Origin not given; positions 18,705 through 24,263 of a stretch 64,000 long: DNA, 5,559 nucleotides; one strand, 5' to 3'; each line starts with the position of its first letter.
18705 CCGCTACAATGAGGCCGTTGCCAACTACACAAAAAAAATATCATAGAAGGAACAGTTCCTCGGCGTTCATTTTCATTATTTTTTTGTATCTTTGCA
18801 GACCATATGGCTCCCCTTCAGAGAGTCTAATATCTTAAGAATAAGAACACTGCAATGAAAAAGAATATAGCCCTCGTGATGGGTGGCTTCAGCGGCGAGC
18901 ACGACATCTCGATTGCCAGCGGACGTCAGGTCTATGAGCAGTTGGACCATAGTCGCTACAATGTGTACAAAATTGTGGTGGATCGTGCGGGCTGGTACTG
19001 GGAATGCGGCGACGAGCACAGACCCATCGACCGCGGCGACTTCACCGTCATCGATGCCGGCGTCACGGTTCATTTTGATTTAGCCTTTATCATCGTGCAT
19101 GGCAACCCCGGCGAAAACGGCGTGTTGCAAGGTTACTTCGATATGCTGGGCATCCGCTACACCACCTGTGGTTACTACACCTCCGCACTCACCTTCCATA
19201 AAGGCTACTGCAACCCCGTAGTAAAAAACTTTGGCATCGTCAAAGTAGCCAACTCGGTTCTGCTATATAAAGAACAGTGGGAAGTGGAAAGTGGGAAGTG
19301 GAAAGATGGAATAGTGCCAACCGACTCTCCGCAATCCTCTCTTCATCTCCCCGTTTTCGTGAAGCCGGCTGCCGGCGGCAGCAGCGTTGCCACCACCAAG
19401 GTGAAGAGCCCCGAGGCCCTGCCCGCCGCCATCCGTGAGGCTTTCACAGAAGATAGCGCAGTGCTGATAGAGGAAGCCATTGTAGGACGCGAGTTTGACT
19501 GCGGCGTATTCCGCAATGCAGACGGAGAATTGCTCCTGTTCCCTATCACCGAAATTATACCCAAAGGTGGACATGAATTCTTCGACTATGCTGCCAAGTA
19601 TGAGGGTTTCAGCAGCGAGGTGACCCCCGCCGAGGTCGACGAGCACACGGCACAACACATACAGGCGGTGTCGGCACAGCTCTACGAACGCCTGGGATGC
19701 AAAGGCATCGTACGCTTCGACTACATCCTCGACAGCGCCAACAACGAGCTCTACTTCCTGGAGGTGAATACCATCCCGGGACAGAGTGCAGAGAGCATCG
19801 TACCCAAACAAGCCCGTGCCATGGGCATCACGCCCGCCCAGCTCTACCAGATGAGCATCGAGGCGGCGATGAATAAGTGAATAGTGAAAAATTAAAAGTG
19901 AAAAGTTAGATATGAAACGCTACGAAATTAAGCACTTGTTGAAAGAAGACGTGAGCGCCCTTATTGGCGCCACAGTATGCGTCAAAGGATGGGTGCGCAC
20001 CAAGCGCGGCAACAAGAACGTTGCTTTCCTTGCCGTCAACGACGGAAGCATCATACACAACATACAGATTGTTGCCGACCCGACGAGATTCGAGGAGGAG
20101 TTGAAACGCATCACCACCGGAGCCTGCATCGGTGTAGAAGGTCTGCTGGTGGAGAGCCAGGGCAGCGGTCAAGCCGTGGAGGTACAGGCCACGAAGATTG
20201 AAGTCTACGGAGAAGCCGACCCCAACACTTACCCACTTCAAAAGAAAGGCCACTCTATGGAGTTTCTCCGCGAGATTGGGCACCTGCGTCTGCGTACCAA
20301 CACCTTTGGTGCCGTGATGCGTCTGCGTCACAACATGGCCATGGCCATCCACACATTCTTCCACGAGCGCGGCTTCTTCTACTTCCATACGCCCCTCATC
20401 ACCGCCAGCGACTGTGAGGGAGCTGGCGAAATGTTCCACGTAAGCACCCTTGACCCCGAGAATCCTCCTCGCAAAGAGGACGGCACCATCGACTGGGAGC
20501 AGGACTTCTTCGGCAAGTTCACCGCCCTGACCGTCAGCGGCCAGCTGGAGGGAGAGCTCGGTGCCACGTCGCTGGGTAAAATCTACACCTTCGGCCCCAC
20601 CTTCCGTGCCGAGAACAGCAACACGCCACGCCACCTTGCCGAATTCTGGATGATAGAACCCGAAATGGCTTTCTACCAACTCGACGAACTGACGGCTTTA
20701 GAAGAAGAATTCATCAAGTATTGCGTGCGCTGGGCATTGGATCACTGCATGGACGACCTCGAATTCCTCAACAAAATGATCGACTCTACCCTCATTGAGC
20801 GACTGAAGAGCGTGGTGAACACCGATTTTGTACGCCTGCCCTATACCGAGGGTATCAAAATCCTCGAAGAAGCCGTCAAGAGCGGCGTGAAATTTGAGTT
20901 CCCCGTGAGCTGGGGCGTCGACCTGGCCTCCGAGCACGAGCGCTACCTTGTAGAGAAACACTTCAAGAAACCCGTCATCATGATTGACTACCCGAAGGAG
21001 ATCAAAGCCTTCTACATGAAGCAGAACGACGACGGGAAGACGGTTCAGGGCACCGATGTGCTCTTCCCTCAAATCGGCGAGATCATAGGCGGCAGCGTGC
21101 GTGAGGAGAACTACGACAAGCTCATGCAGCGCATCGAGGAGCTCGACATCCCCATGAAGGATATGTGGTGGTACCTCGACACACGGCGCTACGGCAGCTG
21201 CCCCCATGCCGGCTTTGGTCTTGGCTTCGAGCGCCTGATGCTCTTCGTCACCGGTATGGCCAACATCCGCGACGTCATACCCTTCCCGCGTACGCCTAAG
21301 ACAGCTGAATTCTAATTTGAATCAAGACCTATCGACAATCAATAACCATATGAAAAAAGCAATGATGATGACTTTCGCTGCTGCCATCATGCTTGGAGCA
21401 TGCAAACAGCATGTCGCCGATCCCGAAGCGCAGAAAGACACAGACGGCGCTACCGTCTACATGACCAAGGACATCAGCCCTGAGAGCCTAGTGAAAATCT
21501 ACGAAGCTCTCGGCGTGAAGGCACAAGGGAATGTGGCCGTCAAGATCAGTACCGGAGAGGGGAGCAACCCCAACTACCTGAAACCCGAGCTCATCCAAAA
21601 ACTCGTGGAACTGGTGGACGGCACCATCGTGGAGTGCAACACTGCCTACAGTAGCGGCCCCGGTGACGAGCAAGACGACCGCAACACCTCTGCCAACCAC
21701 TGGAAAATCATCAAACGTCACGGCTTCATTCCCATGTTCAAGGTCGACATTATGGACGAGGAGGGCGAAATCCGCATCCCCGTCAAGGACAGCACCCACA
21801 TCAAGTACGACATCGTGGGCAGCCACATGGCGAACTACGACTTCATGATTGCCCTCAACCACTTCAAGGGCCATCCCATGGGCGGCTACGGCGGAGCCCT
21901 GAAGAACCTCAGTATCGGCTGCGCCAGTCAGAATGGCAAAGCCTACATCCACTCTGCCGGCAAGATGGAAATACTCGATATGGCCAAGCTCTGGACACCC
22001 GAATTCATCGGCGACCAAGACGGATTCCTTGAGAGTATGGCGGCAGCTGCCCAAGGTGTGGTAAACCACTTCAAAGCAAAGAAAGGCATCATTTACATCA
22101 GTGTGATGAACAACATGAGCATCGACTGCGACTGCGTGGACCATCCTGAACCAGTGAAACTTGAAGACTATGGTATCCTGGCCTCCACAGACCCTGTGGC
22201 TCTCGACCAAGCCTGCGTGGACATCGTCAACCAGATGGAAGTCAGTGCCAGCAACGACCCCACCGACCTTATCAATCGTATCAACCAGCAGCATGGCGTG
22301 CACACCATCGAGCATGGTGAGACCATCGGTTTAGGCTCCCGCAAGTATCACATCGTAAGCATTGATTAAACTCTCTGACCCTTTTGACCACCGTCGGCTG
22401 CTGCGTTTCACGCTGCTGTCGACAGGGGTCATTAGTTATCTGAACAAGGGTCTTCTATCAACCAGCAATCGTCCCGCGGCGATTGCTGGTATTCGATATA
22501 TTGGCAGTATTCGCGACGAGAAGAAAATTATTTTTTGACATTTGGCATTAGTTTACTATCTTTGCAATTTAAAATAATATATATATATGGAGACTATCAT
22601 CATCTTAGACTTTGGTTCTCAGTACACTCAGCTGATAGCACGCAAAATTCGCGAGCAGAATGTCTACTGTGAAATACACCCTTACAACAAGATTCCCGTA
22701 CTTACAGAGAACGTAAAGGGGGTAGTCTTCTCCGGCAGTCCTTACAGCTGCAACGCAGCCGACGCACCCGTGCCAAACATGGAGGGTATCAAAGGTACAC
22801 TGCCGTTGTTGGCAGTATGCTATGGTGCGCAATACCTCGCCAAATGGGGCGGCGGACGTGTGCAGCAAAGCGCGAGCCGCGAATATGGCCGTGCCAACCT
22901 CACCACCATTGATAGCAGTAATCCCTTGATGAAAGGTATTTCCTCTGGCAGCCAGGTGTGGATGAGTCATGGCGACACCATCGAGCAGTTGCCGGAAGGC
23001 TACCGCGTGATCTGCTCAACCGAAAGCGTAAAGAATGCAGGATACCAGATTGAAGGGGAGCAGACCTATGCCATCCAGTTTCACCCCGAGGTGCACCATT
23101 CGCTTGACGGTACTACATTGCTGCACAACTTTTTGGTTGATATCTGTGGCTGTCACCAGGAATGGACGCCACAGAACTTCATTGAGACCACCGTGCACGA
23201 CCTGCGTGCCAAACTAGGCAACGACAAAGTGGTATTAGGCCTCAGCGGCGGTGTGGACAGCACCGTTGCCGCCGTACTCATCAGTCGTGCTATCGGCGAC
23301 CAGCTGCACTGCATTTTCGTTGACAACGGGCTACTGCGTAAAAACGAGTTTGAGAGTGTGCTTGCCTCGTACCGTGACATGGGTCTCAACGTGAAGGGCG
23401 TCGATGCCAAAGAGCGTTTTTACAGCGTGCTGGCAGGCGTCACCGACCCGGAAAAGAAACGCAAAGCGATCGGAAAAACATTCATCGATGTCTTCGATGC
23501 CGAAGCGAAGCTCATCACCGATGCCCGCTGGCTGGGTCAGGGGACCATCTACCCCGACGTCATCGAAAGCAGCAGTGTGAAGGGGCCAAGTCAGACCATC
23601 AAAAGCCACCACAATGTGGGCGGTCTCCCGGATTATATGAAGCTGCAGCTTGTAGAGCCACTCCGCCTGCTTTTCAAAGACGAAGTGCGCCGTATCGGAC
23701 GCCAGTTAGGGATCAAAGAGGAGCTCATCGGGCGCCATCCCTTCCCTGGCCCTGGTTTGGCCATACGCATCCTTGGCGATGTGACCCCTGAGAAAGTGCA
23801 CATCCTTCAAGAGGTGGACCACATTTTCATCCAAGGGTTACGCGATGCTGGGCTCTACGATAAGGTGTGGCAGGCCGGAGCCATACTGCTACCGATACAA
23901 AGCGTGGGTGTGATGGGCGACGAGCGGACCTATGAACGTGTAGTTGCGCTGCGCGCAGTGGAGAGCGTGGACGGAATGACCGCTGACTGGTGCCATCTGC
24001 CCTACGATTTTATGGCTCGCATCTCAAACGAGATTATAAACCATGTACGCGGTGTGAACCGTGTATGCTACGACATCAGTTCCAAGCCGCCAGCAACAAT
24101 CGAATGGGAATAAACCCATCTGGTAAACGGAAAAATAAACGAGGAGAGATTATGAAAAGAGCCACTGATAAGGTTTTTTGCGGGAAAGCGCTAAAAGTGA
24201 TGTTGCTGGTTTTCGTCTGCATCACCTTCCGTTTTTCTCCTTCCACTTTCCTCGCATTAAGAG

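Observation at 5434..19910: A small set of repeat families is shared between intergenic and intragenic sites: a possible RPE-like element system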

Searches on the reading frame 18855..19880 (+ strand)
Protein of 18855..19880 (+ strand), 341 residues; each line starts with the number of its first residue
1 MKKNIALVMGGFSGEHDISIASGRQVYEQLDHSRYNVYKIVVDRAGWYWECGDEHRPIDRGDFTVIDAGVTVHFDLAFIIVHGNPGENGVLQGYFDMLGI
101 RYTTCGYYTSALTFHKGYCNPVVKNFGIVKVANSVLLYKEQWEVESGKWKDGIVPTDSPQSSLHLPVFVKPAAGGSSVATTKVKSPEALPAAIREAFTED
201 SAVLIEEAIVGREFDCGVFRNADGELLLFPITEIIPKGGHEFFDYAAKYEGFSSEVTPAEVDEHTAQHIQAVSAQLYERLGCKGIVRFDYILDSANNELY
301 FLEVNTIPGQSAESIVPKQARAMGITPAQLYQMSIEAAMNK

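Call 11: search_protein_families(library=pfam, proteins=[window:18855-19880:+])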
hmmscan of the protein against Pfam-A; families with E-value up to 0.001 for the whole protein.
window:18855-19880:+ (341 aa): 5 families
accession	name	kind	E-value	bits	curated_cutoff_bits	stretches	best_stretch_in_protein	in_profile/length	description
PF07478.18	Dala_Dala_lig_C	-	1.1e-45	156.1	24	1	123-332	2-200/204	D-ala D-ala ligase C-terminus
PF01820.27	Dala_Dala_lig_N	-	1.4e-22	80.9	34.6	1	4-105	1-121/121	D-ala D-ala ligase N-terminus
PF02786.22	CPSase_L_D2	-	1.9e-07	31.3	19.8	1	163-306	37-178/211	Carbamoyl-phosphate synthase L chain, ATP binding domain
PF13535.11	ATP-grasp_4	-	7.7e-07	29.3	27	1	164-306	2-150/160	ATP-grasp domain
PF02222.28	ATP-grasp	-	4.7e-06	26.8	27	1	161-304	27-159/179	ATP-grasp domain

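Call 45: find_homologous_proteins(query=window:18855-19880:+)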
Query window:18855-19880:+ (341 aa): 7892 proteins with E <= 0.001 among 8000 candidates; the best 120 are listed.
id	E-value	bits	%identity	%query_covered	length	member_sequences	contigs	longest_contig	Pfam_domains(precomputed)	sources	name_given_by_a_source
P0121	9.2e-230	779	100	100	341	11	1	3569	PF01820.28,PF13535.12,PF02786.23,PF02222.28,PF07478.19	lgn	-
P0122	1.3e-187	641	81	99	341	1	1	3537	PF01820.28,PF13535.12,PF02222.28,PF07478.19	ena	-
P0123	1.2e-186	638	81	99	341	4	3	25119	PF01820.28,PF13535.12,PF02222.28,PF07478.19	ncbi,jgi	jgi:D-alanine-D-alanine ligase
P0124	2.2e-186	637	81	99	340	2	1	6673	PF01820.28,PF07478.19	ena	-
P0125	4.5e-186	636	81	99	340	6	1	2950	PF01820.28,PF13535.12,PF02222.28,PF02655.20,PF07478.19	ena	-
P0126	3.3e-174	597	78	99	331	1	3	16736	PF01820.28,PF13535.12,PF02786.23,PF02222.28,PF02655.20,PF07478.19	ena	-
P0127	5.3e-172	589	78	99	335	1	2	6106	PF01820.28,PF13535.12,PF02222.28,PF07478.19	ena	-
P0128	3.3e-171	587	78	100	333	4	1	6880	PF01820.28,PF13535.12,PF02222.28,PF02655.20,PF07478.19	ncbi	-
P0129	1.0e-169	582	77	99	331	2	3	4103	PF01820.28,PF13535.12,PF02222.28,PF07478.19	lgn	-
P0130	1.5e-169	581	77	99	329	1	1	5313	PF01820.28,PF13535.12,PF02786.23,PF02222.28,PF02655.20,PF07478.19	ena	-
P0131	2.9e-169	580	78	99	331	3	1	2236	PF01820.28,PF13535.12,PF02222.28,PF02655.20,PF07478.19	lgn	-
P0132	3.6e-169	580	77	99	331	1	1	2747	PF01820.28,PF13535.12,PF02786.23,PF02222.28,PF02655.20,PF07478.19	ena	-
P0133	7.3e-169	579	77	99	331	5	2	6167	PF01820.28,PF13535.12,PF02222.28,PF02655.20,PF07478.19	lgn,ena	-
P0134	9.1e-169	579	76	100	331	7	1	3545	PF01820.28,PF13535.12,PF02222.28,PF02655.20,PF07478.19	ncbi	-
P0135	1.0e-168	579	76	99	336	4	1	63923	PF01820.28,PF13535.12,PF02786.23,PF02222.28,PF02655.20,PF07478.19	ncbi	ncbi:MAG: D-alanine--D-alanine ligase [bacterium]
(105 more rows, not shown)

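Call 47: find_encoding_contigs(protein=P0123, flank=10000, max_places=3)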
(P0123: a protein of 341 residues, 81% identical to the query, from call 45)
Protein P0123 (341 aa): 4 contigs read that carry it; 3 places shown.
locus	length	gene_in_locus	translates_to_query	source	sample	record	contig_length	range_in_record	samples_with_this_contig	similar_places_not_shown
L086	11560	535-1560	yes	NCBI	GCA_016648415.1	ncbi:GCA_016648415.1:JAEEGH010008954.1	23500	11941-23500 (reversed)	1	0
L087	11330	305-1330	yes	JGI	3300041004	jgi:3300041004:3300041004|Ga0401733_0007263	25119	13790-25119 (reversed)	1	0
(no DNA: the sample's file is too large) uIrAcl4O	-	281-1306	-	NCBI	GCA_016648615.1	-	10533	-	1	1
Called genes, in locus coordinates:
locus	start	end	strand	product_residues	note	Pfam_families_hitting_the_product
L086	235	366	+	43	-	-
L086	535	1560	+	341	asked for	PF01820:Dala_Dala_lig_N, PF07478:Dala_Dala_lig_C, PF02222:ATP-grasp (weak), PF13535:ATP-grasp_4 (weak)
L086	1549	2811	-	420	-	PF12698:ABC2_membrane_3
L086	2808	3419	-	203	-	PF00005:ABC_tran, PF13304:AAA_21 (weak)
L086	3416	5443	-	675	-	PF07584:BatA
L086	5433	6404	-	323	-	PF00730:HhH-GPD, PF00633:HHH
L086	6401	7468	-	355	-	PF28535:DUF8431, PF03372:Exo_endo_phos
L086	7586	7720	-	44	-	-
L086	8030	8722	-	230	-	-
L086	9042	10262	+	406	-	PF13599:Pentapeptide_4 (faint), PF13576:Pentapeptide_3 (faint), PF00805:Pentapeptide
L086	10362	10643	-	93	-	-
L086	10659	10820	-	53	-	-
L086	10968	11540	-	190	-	-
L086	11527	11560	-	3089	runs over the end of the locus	PF03534:SpvB, PF13517:FG-GAP_3 (faint), PF05593:RHS_repeat (faint), PF01839:FG-GAP (faint)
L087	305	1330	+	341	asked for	PF01820:Dala_Dala_lig_N, PF07478:Dala_Dala_lig_C, PF02222:ATP-grasp (weak), PF13535:ATP-grasp_4 (weak)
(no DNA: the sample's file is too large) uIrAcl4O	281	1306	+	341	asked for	PF01820:Dala_Dala_lig_N, PF07478:Dala_Dala_lig_C, PF02222:ATP-grasp (weak), PF13535:ATP-grasp_4 (weak)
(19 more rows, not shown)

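Call 48: find_encoding_contigs(protein=P0124, flank=10000, max_places=2)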
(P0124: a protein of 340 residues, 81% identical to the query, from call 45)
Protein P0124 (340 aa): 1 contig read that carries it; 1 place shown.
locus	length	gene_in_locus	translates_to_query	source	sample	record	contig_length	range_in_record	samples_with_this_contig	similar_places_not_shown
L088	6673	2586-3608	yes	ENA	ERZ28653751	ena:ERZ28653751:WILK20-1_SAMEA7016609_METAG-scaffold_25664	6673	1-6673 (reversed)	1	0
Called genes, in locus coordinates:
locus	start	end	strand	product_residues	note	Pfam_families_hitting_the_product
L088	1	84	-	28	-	?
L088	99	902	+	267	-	PF07505:DUF5131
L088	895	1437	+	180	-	PF00583:Acetyltransf_1, PF13302:Acetyltransf_3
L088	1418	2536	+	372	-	PF01757:Acyl_transf_3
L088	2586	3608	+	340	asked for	PF01820:Dala_Dala_lig_N, PF07478:Dala_Dala_lig_C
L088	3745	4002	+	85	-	PF00137:ATP-synt_C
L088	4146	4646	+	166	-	PF02326:YMF19 (faint), PF00430:ATP-synt_B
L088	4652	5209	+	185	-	PF00213:OSCP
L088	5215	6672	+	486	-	?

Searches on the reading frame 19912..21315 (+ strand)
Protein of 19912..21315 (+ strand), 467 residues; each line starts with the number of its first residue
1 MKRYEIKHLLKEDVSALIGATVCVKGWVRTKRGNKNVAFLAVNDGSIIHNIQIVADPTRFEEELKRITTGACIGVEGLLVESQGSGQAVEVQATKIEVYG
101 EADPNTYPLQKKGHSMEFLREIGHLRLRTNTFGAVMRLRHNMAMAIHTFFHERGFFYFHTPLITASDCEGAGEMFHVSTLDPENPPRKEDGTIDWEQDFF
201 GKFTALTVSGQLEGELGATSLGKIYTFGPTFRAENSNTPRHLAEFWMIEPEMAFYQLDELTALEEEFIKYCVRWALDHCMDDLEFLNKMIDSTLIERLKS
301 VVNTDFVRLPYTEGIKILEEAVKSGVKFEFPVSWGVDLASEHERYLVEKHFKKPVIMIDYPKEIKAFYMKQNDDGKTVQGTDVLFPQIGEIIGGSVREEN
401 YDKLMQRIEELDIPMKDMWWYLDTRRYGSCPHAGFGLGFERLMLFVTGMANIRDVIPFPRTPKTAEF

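Call 11: search_protein_families(library=pfam, proteins=[window:19912-21315:+])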
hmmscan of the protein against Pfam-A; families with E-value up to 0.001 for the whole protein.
window:19912-21315:+ (467 aa): 2 families
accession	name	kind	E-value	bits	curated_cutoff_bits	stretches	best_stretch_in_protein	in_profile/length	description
PF00152.25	tRNA-synt_2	-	2.8e-64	217.6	25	1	118-461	4-307/308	tRNA synthetases class II (D, K and N)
PF01336.31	tRNA_anti-codon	-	1.8e-14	53.8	27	1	22-98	1-74/75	OB-fold nucleic acid binding domain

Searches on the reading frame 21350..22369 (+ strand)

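Call 68: search_protein_families(library=pfam, proteins=[window:21350-22369:+], max_evalue=0.00001)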
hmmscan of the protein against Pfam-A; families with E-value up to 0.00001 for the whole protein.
window:21350-22369:+ (339 aa): 1 family
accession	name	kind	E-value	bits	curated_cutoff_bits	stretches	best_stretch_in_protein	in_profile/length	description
PF04015.17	DUF362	-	4e-46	158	24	1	62-291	1-200/200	Domain of unknown function (DUF362)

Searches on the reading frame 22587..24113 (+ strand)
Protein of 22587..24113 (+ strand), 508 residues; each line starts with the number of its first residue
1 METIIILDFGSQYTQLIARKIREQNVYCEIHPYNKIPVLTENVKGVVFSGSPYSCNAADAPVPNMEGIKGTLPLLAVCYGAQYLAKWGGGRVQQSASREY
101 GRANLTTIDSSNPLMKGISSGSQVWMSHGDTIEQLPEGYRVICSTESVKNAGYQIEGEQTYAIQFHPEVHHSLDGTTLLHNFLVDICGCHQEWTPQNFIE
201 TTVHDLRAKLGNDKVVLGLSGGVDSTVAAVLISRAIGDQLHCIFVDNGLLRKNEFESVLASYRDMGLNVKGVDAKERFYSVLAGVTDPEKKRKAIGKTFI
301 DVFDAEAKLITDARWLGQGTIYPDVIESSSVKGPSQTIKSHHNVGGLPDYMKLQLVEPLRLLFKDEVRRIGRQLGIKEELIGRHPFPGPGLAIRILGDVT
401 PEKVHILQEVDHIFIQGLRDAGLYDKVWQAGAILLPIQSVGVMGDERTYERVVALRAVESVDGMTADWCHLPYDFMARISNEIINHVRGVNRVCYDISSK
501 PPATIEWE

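Call 68: search_protein_families(library=pfam, proteins=[window:22587-24113:+], max_evalue=0.00001)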
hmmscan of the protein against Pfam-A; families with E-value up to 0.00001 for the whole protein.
window:22587-24113:+ (508 aa): 3 families
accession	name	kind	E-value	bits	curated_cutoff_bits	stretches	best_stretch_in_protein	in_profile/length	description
PF00958.27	GMP_synt_C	-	1.2e-42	144.3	27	1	418-507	3-92/92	GMP synthase C terminal domain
PF00117.34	GATase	-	2.2e-33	116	22.8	1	6-185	2-189/190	Glutamine amidotransferase class-I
PF02540.23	NAD_synthase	-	5.5e-11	42.5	21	1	202-281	8-88/242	NAD synthase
